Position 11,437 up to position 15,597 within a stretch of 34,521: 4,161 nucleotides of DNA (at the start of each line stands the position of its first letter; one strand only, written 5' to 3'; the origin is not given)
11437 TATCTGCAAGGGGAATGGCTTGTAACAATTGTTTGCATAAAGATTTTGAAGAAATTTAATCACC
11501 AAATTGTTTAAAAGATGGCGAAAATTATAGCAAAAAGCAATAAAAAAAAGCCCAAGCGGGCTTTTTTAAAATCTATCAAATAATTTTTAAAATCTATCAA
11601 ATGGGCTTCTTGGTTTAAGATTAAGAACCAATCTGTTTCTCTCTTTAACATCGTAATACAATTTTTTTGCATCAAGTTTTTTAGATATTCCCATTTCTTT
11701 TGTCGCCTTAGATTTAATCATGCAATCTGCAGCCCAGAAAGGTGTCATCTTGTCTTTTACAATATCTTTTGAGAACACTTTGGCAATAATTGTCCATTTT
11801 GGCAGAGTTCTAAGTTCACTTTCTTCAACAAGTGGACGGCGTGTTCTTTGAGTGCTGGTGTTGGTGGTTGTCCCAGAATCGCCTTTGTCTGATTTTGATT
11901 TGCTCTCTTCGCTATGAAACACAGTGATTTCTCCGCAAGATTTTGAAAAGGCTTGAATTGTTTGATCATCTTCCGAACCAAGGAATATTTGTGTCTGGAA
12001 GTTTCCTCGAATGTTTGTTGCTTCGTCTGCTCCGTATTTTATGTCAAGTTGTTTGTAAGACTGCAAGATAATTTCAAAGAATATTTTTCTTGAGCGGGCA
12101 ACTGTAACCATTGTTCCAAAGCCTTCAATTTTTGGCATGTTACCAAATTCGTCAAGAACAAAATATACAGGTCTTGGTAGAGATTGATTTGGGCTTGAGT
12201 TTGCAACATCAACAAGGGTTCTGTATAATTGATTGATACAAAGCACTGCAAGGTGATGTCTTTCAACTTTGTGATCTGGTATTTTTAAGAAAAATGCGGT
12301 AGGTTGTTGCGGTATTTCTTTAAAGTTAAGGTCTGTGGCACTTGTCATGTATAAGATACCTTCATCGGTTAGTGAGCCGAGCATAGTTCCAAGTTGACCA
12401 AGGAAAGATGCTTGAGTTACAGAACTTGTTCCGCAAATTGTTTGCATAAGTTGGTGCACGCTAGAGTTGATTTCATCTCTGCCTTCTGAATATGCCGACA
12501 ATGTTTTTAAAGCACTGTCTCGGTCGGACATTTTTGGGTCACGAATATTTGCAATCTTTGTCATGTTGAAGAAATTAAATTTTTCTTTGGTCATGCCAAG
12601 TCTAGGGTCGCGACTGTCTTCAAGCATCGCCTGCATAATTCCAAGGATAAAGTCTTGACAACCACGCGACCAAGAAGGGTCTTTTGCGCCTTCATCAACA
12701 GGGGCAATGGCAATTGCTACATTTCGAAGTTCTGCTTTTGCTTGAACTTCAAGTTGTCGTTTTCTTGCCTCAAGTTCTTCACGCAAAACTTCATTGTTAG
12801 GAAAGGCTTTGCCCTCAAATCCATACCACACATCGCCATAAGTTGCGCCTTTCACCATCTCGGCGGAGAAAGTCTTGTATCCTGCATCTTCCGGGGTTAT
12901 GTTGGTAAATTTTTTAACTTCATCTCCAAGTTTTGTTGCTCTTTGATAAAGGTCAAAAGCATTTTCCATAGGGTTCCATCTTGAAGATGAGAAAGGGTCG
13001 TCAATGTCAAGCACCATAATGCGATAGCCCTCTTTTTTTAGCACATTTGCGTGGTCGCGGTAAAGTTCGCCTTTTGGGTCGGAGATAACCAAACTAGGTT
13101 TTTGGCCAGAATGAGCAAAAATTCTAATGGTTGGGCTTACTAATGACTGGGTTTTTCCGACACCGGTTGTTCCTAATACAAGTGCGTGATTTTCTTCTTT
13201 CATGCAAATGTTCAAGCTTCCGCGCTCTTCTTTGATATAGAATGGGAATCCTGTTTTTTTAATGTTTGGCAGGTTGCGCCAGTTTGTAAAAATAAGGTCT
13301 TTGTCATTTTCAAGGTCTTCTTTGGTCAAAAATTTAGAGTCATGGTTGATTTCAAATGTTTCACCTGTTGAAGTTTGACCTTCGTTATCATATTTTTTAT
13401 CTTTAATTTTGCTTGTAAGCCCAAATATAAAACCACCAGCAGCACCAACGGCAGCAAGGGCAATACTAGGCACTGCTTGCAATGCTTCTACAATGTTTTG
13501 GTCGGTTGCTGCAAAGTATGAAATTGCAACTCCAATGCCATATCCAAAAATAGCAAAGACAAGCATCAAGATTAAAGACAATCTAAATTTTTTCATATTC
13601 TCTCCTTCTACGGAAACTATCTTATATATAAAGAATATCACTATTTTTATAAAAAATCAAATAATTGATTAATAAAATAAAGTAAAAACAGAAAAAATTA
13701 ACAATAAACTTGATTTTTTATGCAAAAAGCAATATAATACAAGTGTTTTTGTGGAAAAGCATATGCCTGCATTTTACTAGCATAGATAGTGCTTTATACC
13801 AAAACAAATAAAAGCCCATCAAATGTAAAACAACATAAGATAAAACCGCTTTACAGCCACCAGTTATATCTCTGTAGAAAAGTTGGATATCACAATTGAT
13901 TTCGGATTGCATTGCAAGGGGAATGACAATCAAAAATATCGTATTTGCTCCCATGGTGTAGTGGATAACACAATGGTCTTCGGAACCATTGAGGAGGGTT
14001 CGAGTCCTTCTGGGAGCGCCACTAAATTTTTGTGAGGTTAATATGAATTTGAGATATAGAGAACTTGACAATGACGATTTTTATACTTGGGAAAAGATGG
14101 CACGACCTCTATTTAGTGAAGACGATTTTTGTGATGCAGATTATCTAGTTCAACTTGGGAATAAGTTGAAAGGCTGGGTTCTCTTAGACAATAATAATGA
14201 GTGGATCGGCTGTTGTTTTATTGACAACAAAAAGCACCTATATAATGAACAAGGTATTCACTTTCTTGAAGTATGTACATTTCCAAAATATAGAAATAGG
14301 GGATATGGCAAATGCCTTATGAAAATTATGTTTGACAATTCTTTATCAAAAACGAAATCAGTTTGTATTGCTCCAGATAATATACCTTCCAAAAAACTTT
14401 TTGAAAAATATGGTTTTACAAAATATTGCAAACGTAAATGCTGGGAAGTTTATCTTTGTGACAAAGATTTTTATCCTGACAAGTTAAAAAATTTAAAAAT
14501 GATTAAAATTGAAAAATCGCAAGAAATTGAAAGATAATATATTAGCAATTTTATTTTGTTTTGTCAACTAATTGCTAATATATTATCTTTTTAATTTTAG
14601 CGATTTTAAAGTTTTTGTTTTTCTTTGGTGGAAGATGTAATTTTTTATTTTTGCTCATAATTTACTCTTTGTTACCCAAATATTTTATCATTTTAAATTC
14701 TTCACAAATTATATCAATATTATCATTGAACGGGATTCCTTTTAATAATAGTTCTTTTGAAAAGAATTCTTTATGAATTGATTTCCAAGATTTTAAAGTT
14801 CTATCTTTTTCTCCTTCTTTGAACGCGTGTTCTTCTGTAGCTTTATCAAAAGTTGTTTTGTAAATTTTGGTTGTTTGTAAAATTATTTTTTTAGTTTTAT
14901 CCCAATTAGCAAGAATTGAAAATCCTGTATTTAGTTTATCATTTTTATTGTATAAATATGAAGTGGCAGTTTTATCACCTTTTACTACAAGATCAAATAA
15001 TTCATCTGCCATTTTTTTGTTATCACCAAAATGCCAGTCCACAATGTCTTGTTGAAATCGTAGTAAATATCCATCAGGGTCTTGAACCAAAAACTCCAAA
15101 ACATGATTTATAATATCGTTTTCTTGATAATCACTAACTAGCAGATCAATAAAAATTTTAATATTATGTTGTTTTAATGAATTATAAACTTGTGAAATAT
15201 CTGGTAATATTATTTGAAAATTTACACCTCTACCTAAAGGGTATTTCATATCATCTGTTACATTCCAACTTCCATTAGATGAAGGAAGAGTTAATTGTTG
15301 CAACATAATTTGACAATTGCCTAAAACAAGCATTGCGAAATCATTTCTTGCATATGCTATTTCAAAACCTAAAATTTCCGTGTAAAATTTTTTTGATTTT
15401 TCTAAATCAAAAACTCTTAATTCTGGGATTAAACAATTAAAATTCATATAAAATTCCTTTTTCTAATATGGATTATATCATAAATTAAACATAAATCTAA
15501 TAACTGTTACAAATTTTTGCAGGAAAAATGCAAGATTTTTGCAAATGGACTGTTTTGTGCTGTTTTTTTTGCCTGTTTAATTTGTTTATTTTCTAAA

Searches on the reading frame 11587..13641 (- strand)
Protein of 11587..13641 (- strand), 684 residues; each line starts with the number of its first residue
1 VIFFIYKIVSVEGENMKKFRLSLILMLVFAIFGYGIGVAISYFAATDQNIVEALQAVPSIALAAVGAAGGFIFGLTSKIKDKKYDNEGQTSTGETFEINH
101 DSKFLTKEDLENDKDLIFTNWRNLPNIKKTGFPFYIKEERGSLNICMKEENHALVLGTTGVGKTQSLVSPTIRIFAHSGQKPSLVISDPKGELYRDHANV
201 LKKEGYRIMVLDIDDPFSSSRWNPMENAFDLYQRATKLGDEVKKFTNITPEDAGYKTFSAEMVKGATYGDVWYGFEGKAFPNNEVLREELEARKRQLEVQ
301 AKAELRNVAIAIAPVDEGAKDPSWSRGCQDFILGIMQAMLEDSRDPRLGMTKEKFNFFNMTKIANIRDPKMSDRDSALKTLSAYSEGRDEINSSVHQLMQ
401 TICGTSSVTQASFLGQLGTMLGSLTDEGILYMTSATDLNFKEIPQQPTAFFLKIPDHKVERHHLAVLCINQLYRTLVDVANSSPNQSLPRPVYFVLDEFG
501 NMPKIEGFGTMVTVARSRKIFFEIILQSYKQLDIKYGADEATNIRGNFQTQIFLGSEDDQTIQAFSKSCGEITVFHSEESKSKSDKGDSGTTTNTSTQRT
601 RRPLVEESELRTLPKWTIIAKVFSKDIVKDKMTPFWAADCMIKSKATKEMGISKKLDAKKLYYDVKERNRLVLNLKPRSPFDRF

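Call 26: search_protein_families(library=pfam, proteins=[window:11587-13641:-], max_evalue=0.001)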
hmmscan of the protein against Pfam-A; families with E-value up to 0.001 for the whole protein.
window:11587-13641:- (684 aa): 4 families
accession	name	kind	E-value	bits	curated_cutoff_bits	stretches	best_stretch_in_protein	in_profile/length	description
PF02534.20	T4SS-DNA_transf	-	2.7e-42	145.7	20.1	1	149-619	43-429/468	Type IV secretory system Conjugative DNA transfer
PF12696.13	TraG-D_C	-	8.5e-33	113.4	22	1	491-615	1-126/126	TraM recognition site of TraD and TraG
PF10412.15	TrwB_AAD_bind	-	1.6e-26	93.5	20.5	1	472-622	223-375/387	Type IV secretion-system coupling protein DNA-binding domain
PF00270.35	DEAD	-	0.00033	20.9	26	0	147-206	12-70/167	DEAD/DEAH box helicase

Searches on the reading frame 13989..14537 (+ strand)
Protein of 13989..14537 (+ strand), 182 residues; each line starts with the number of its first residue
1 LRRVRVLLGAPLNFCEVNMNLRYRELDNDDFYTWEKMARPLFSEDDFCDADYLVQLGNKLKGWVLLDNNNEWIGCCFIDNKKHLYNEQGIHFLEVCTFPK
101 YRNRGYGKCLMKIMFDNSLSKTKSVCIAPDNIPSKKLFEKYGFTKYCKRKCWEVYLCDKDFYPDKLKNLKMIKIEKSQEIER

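Call 26: search_protein_families(library=pfam, proteins=[window:13989-14537:+], max_evalue=0.001)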
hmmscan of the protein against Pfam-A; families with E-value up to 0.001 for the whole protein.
window:13989-14537:+ (182 aa): 5 families
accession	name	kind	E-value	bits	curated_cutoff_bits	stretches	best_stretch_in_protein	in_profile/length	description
PF00583.31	Acetyltransf_1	-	1e-08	35.9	20.7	1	45-143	16-116/116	Acetyltransferase (GNAT) family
PF13508.13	Acetyltransf_7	-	1.6e-08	35.3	27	1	63-144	6-83/84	Acetyltransferase (GNAT) domain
PF08445.16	FR47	-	2.9e-07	30.8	22.1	1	93-152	25-85/86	FR47-like protein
PF13302.13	Acetyltransf_3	-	0.00013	23.1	25.4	1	47-144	40-138/138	Acetyltransferase (GNAT) domain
PF01853.24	MOZ_SAS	-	0.00014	22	32.2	1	92-159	80-142/180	MOZ/SAS family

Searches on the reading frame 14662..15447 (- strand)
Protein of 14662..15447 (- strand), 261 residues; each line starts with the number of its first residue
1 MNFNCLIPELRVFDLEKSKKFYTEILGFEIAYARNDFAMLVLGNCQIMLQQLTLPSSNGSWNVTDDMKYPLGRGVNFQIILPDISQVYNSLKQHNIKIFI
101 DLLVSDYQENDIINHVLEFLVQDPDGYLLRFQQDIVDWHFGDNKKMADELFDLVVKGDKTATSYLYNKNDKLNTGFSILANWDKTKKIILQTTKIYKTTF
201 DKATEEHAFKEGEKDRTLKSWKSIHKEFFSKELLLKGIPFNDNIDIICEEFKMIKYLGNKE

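Call 26: search_protein_families(library=pfam, proteins=[window:14662-15447:-], max_evalue=0.001)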
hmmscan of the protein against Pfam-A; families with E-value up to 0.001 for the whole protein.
window:14662-15447:- (261 aa): 4 families
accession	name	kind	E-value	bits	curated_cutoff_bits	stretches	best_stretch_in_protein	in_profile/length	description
PF04266.20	ASCH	-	7.3e-19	68.8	21.2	1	146-254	3-102/103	ASCH domain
PF00903.31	Glyoxalase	-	1.1e-07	32.7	20.6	1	10-131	7-121/121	Glyoxalase/Bleomycin resistance protein/Dioxygenase superfamily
PF22677.2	Ble-like_N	-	1.4e-07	31.6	24.5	1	8-42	5-40/41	Bleomycin resistance protein-like N-terminal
PF19581.5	Glyoxalase_7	-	5e-05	23.7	23.6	1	2-33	12-43/133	Glyoxalase superfamily protein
